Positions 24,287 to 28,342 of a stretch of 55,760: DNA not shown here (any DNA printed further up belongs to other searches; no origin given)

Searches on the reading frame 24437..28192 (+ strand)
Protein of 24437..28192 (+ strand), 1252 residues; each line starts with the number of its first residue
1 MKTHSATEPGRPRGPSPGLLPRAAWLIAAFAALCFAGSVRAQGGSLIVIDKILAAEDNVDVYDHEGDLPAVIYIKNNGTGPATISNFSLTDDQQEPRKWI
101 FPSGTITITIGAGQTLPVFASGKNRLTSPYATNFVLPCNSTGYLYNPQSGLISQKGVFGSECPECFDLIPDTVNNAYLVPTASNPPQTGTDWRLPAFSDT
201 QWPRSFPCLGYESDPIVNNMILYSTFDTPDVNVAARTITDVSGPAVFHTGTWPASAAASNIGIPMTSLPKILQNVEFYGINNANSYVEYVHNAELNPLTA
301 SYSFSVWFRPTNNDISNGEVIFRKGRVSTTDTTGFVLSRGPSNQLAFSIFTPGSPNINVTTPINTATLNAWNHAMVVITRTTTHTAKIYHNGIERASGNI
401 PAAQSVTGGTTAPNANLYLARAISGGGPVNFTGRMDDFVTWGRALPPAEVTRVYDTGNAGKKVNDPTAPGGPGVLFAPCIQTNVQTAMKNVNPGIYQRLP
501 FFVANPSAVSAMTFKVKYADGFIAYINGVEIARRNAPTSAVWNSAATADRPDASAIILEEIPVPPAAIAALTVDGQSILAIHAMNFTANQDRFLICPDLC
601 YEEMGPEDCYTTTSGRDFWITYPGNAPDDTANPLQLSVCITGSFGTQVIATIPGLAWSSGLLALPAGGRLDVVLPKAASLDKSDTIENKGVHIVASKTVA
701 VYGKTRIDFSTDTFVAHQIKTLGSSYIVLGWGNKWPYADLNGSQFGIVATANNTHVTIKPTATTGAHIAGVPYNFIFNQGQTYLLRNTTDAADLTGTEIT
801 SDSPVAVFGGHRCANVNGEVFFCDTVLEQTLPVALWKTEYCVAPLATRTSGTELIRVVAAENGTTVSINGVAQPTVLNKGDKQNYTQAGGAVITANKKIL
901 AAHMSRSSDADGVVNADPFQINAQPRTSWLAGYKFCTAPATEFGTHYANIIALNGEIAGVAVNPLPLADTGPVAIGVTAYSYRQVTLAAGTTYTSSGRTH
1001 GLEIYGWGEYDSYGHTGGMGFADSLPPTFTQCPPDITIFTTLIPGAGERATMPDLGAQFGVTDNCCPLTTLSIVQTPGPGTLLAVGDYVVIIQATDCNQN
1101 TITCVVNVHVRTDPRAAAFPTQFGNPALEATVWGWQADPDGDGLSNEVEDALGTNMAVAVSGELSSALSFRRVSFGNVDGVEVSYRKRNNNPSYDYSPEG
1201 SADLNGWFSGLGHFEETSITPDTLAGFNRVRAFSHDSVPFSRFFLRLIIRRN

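Call 93: search_protein_families(library=pfam, proteins=[window:24437-28192:+], max_evalue=0.00001)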
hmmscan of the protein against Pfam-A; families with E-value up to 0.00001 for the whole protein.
window:24437-28192:+ (1252 aa): 3 families
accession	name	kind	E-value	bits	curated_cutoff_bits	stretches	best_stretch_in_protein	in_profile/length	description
PF17517.7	IgGFc_binding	-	3e-53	181.5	25.6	1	713-1006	2-297/297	IgGFc binding protein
PF13385.13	Laminin_G_3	-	2.4e-18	67.2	27.6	1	283-450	3-150/151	Concanavalin A-like lectin/glucanases superfamily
PF00932.25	LTD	-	6.8e-08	33.3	34.3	1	45-154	6-104/109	Lamin Tail Domain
